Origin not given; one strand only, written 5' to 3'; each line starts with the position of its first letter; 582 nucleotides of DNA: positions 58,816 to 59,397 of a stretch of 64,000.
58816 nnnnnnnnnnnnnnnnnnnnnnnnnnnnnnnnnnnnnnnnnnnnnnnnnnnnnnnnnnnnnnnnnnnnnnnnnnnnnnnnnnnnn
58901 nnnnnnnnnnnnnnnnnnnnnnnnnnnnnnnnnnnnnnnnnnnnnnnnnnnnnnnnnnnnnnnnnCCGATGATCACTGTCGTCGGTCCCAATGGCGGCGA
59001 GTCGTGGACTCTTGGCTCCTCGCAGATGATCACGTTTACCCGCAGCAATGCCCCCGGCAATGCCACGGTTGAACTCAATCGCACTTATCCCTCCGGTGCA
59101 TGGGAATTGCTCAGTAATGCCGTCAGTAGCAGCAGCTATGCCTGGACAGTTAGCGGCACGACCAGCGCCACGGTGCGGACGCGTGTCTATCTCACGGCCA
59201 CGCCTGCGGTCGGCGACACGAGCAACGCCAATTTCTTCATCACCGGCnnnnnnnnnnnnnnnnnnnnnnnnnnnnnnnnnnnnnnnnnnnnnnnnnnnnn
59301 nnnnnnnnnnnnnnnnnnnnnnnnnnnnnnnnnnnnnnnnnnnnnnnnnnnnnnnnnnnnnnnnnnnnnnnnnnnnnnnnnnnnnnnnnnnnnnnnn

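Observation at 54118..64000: Giant (>3290 aa, incomplete) BNR-propeller protein with >=27 near-regular 282-bp tandem repeats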

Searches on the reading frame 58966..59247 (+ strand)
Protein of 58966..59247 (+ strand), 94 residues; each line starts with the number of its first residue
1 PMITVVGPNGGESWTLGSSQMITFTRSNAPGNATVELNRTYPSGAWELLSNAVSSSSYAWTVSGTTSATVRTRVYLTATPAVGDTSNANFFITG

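Call 18: search_protein_families(library=pfam, alignment_id=A1, max_evalue=0.1)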
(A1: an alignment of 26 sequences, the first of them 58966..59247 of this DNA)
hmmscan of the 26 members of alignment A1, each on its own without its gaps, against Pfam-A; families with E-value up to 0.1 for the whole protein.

A. member 1, window:58966-59247:+ (94 aa): 1 family
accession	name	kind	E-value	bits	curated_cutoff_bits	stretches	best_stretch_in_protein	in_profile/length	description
PF16871.11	DUF5077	-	0.0031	18.1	24.6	1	6-71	19-83/122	Domain of unknown function (DUF5077)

B. families by the number of members that match (of 26 scanned): 8 families
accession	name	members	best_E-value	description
PF10342.15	Kre9_KNH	7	1.7e-05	Kre9/KNH-like N-terminal Ig-like domain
PF17957.7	Big_7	6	0.0025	Bacterial Ig domain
PF16871.11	DUF5077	3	0.00031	Domain of unknown function (DUF5077)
PF14741.12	GH114_assoc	1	0.0073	N-terminal glycosyl-hydrolase-114-associated domain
PF14610.12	Psg1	1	0.0095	Ykl077w/Psg1 (Pma1 Stabilization in Golgi)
PF19253.4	DUF5900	1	0.028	Family of unknown function (DUF5900)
PF12244.13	DUF3606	1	0.051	Protein of unknown function (DUF3606)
PF05137.18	PilN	1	0.078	Fimbrial assembly protein (PilN)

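Call 20: search_solved_structures(query=A1, max_evalue=1, show_alignments=2)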
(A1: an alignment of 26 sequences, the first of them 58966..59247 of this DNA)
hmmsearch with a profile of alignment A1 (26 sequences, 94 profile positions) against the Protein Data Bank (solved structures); distinct sequences matched with E-value up to 1: 3.
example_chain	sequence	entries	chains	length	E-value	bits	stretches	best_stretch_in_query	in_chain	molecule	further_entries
4qks_A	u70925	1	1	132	0.15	15.1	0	6-46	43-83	DE NOVO PROTEIN 6XTRP/PV2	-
3q7y_A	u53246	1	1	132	0.23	14.5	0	6-46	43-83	De novo designed beta-trefoil architecture with symmetric primary structure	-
7wn0_B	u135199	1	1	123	0.36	13.9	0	8-62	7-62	nanobody19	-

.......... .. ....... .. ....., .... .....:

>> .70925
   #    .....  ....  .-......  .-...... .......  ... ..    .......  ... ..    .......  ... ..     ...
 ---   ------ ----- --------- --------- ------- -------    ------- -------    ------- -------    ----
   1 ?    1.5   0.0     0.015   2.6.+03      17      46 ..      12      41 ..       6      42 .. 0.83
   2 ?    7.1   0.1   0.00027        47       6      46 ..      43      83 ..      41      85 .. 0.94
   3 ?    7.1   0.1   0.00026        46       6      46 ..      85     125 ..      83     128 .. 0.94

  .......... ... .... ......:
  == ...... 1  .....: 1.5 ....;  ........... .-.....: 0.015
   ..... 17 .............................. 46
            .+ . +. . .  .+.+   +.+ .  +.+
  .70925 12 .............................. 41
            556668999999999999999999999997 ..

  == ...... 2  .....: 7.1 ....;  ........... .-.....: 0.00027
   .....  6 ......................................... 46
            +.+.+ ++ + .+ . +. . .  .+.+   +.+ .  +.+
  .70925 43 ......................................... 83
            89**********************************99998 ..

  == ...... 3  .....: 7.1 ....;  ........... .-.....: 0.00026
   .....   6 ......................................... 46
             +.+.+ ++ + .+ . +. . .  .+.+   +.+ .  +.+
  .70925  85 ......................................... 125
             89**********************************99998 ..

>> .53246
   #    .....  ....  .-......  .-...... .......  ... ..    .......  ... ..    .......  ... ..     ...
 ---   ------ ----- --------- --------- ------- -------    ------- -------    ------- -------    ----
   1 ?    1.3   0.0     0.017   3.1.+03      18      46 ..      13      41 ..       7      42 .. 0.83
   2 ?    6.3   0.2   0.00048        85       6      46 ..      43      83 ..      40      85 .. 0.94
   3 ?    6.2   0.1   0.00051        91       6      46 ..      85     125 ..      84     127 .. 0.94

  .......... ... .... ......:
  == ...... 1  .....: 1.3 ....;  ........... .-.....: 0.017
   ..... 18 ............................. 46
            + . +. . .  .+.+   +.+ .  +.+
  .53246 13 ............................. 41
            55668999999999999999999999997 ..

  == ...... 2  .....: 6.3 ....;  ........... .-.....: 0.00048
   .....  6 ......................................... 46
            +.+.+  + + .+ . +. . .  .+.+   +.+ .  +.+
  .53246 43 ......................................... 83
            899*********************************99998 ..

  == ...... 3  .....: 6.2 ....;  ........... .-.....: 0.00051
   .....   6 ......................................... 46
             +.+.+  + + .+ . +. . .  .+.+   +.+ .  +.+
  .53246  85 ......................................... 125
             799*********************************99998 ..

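Call 24: predict_structure(alignment_id=A1)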
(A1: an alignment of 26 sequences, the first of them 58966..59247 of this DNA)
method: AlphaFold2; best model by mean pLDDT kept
length: 94 residues; sequences in the alignment: 26
mean_pLDDT: 97.9   pTM: 0.88
mean pLDDT of the five models: 97.9, 97.8, 97.7, 97.5, 97.5
residues with pLDDT >= 90: 94; 70-90: 0; 50-70: 0; < 50: 0
segments of 3 or more residues with pLDDT < 50: none
pLDDT, mean of each block of 10 residues (from residue 1): 97 98 98 98 98 98 98 98 98 98
secondary structure, 60 per line:
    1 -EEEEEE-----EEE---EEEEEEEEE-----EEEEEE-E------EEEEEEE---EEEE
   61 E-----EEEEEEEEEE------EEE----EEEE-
elements in order: E2-7 E13-15 E19-27 E33-38 E47-53 E57-61 E67-76 E83-85 E90-93

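Call 28: fold_search(model_id=the predicted structure, library=pdb)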
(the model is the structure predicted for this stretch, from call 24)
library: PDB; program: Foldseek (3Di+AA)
matches with E <= 10: 1960; with E <= 0.001: 0
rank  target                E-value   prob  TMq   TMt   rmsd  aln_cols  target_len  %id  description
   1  9kvu                  1.1e-03  1.00  0.53  0.53   4.3        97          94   20  Structure of B1 domain in the bifunctional enzyme CelAly (released 2026-03-18)
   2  3pdg                  2.5e-03  1.00  0.53  0.54   3.9        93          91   16  Structures of Clostridium thermocellum CbhA fibronectin(III)-like modules (released 2011-11-23)
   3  5g56                  5.5e-03  1.00  0.58  0.10   4.0        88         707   15  THE TETRA-MODULAR CELLULOSOMAL ARABINOXYLANASE CtXyl5A STRUCTURE AS REVEALED BY X-RAY CRYSTALLOGRAPHY (released 2016-06-29)
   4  3pdd                  6.5e-03  1.00  0.55  0.32   4.1        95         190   16  Structures of Clostridium thermocellum CbhA fibronectin(III)-like modules (released 2011-11-23)
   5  8cka_A                1.1e-02  1.00  0.60  0.14   4.2        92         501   17  Deinococcus radidurans HPI S-layer (released 2023-04-19)
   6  4x6b_A                1.8e-02  1.00  0.57  0.32   3.8       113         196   13  BK6 TCR apo structure (released 2015-01-28)
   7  3bfo_A                2.0e-02  1.00  0.48  0.52   4.2        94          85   11  Crystal structure of Ig-like C2-type 2 domain of the human Mucosa-associated lymphoid tissue lymphoma translocation pr (released 2007-12-11)
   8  2jjv_A                2.0e-02  0.99  0.52  0.47   4.7       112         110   13  Structure of human signal regulatory protein (sirp) beta(2) (released 2008-08-05)
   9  3tp4_B                2.1e-02  1.00  0.57  0.14   8.7       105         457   12  Crystal Structure of engineered protein at the resolution 1.98A, Northeast Structural Genomics Consortium Target OR128 (released 2011-10-05)
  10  4x6d_E                2.1e-02  1.00  0.52  0.32   4.2       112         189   17  CD1a ternary complex with endogenous lipids and BK6 TCR (released 2015-01-28)
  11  8rlu_D                2.1e-02  0.99  0.50  0.31   4.6       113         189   14  TCR in complex with HLA-E*01:03 bound to HBV envelope 371-379 S3N peptide (released 2024-10-16)
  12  4x6b_C                2.2e-02  1.00  0.57  0.34   3.8       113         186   13  BK6 TCR apo structure (released 2015-01-28)
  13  5swz_I                2.8e-02  0.99  0.53  0.32   4.3       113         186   11  Crystal Structure of NP1-B17 TCR-H2Db-NP complex (released 2016-10-05)
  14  5aea_B                2.8e-02  0.98  0.45  0.44   5.3       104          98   14  Crystal structure of human NCAM domain 1 (released 2016-04-13)
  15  6dfq_A                3.1e-02  1.00  0.59  0.33   4.4       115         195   10  mouse diabetogenic TCR I.29 (released 2019-04-17)
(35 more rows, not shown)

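Call 38: search_protein_representatives(alignment_id=A1)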
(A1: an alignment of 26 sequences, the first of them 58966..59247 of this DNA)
Query: 26 sequences, 94 profile positions. Proteins with E-value up to 0.001 (for the whole library): 21249; up to 1e-10: 9182; up to 1e-30: 2648. The best 150 are listed.
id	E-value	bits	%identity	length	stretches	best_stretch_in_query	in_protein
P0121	0.0e+00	3443.8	-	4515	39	2-94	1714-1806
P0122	0.0e+00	2543.8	-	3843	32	2-94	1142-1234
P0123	0.0e+00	2529.1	-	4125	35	1-94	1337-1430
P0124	0.0e+00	2452.1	-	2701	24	1-92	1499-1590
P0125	0.0e+00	2423.4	-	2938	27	1-94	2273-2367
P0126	0.0e+00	2404.7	-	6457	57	3-91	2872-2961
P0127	0.0e+00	2128.2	-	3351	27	2-93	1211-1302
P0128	0.0e+00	1800.2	-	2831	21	2-94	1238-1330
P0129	0.0e+00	1634.3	-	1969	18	1-92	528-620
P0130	0.0e+00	1522.2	-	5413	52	2-92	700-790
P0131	0.0e+00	1431.4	-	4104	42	2-92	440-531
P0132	0.0e+00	1415.2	-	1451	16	2-94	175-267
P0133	0.0e+00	1395.9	-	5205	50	1-93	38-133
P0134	0.0e+00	1374.0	-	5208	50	2-92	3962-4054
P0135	0.0e+00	1368.0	-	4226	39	2-92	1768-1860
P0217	1.2e-198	659.7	-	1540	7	2-93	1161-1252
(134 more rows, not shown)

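Call 39: search_protein_families(library=pfam, proteins=[P0121, P0122], max_evalue=0.0001)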
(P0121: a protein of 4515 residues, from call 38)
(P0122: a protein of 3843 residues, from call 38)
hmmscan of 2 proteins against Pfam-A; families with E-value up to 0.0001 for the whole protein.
P0121 (4515 aa): 4 families
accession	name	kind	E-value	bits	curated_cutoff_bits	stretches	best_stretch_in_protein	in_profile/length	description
PF15902.12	Sortilin-Vps10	-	4.3e-29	102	33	2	356-499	3-144/446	Sortilin, neurotensin receptor 3,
PF18962.6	Por_Secre_tail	-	4.1e-09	37.1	27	1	4437-4511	2-73/75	Secretion system C-terminal sorting domain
PF16871.11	DUF5077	-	1.5e-08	35.2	24.6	0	1810-1876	18-83/122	Domain of unknown function (DUF5077)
PF10342.15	Kre9_KNH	-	4.2e-05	24.7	24.6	0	774-834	1-65/94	Kre9/KNH-like N-terminal Ig-like domain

P0122 (3843 aa): 5 families
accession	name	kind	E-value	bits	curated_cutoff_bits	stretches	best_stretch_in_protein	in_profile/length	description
PF15902.12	Sortilin-Vps10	-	9.8e-31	107.4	33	2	352-476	3-125/446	Sortilin, neurotensin receptor 3,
PF10342.15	Kre9_KNH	-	2e-24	86.6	24.6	0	1146-1208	1-68/94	Kre9/KNH-like N-terminal Ig-like domain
PF17957.7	Big_7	-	1.3e-08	35.7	24.1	0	2636-2675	1-40/70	Bacterial Ig domain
PF18962.6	Por_Secre_tail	-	2.7e-05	24.8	27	1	3765-3832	2-66/75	Secretion system C-terminal sorting domain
PF16871.11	DUF5077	-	3e-05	24.6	24.6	0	1137-1211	11-84/122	Domain of unknown function (DUF5077)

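Call 46: find_encoding_contigs(protein=P0121, flank=8000, max_places=3)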
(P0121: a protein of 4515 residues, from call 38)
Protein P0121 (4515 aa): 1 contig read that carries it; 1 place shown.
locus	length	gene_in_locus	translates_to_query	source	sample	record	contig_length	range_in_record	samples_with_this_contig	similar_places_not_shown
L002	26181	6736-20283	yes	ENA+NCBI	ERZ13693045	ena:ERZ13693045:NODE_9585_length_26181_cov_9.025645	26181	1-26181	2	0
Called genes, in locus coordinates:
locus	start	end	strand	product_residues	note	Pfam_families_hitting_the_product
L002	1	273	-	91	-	?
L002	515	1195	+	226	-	PF03167:UDG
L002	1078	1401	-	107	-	-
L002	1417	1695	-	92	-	-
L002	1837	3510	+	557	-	PF22694:CtpB_N-like, PF00595:PDZ (weak), PF13180:PDZ_2 (weak), PF17820:PDZ_6, PF03572:Peptidase_S41, PF28547:CHD_PDZ-protease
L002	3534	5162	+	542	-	PF00082:Peptidase_S8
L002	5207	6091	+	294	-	PF01259:SAICAR_synt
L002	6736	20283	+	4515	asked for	PF15902:Sortilin-Vps10 (faint), PF16871:DUF5077 (faint), PF18962:Por_Secre_tail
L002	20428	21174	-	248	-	PF00902:TatC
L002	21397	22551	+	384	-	PF08331:QueG_DUF1730, PF13484:Fer4_16, PF13646:HEAT_2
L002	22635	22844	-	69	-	-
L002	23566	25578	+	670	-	PF12969:DUF3857, PF01841:Transglut_core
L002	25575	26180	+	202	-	?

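Call 47: find_homologous_proteins(query=L002:20428-21174:-, max_evalue=1e-40)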
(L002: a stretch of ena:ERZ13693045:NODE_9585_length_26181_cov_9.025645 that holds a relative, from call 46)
Query L002:20428-21174:- (248 aa): 104 proteins with E <= 1e-40 among 8000 candidates.
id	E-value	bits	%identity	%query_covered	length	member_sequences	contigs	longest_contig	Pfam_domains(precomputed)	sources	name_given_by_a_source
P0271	6.7e-154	529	100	100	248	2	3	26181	PF00902.24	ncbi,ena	-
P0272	2.5e-136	471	89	97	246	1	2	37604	PF00902.24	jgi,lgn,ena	jgi:sec-independent protein translocase protein TatC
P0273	2.9e-128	445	81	99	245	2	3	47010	PF00902.24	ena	-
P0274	8.2e-125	433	83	96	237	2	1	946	PF00902.24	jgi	jgi:sec-independent protein translocase protein TatC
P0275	9.7e-124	430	81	98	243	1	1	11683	PF00902.24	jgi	jgi:sec-independent protein translocase protein TatC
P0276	4.8e-122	424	81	95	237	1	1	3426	PF00902.24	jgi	jgi:sec-independent protein translocase protein TatC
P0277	6.6e-121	420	78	96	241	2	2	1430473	PF00902.24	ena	-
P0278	9.6e-121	420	77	100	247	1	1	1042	PF00902.24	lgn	-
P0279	4.2e-120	418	77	98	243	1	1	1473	PF00902.24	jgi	jgi:sec-independent protein translocase protein TatC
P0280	4.8e-120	418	78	98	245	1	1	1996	PF00902.24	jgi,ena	-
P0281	2.1e-119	415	79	96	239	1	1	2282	PF00902.24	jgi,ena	-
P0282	9.7e-118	410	76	98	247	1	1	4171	PF00902.24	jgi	jgi:sec-independent protein translocase protein TatC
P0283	6.1e-115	401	75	96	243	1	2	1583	PF00902.24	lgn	-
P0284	3.6e-114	398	73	98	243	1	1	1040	PF00902.24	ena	-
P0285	8.5e-113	394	75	94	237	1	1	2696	PF00902.24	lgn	-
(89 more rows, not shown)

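Call 49: find_encoding_contigs(protein=P0272, flank=10000, max_places=4)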
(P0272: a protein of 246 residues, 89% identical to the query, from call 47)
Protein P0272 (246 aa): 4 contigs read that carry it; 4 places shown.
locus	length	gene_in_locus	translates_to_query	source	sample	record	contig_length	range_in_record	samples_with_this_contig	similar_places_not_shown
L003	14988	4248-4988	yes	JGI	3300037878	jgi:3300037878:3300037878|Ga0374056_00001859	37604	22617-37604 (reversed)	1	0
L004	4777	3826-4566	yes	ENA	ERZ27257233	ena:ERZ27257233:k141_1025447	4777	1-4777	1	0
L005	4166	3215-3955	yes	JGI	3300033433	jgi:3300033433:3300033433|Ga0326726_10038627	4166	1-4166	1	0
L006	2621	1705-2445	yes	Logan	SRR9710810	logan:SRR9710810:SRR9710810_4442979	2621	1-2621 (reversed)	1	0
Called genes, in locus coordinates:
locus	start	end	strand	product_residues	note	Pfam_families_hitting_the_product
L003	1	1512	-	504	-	?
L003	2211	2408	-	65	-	-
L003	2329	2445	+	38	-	-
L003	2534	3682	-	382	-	PF08331:QueG_DUF1730, PF13484:Fer4_16, PF13646:HEAT_2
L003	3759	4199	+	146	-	PF08327:AHSA1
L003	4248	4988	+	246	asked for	PF00902:TatC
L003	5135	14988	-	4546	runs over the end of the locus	PF15902:Sortilin-Vps10 (weak), PF16871:DUF5077 (faint), PF18962:Por_Secre_tail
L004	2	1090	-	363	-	?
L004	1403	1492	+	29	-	-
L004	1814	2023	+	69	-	-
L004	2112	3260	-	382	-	PF08331:QueG_DUF1730, PF13484:Fer4_16, PF13646:HEAT_2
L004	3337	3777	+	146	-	PF08327:AHSA1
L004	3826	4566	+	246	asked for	PF00902:TatC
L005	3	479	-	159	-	?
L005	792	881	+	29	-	-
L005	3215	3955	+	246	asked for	PF00902:TatC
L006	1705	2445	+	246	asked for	PF00902:TatC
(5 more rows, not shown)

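Call 50: list_cluster_members(proteins=[P0271])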
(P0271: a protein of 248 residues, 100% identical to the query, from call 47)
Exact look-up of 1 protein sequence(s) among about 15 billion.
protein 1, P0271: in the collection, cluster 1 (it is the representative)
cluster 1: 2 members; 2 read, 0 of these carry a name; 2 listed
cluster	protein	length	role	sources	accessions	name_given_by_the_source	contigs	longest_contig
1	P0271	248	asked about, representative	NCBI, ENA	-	-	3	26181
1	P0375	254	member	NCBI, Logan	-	-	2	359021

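Call 52: find_encoding_contigs(protein=P0375, flank=10000, max_places=3)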
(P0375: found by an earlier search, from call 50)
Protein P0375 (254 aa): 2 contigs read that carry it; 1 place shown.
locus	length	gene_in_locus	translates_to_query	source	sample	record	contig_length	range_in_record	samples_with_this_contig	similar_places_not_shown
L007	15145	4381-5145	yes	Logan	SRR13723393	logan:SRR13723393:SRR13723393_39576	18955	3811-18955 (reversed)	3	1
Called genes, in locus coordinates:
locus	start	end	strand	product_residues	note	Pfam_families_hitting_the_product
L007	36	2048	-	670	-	PF12969:DUF3857, PF01841:Transglut_core, PF04473:DUF553 (faint)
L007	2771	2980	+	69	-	-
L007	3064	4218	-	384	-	PF08331:QueG_DUF1730, PF13484:Fer4_16, PF13646:HEAT_2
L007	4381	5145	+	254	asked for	PF00902:TatC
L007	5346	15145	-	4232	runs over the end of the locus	PF15902:Sortilin-Vps10, PF16871:DUF5077 (faint), PF18962:Por_Secre_tail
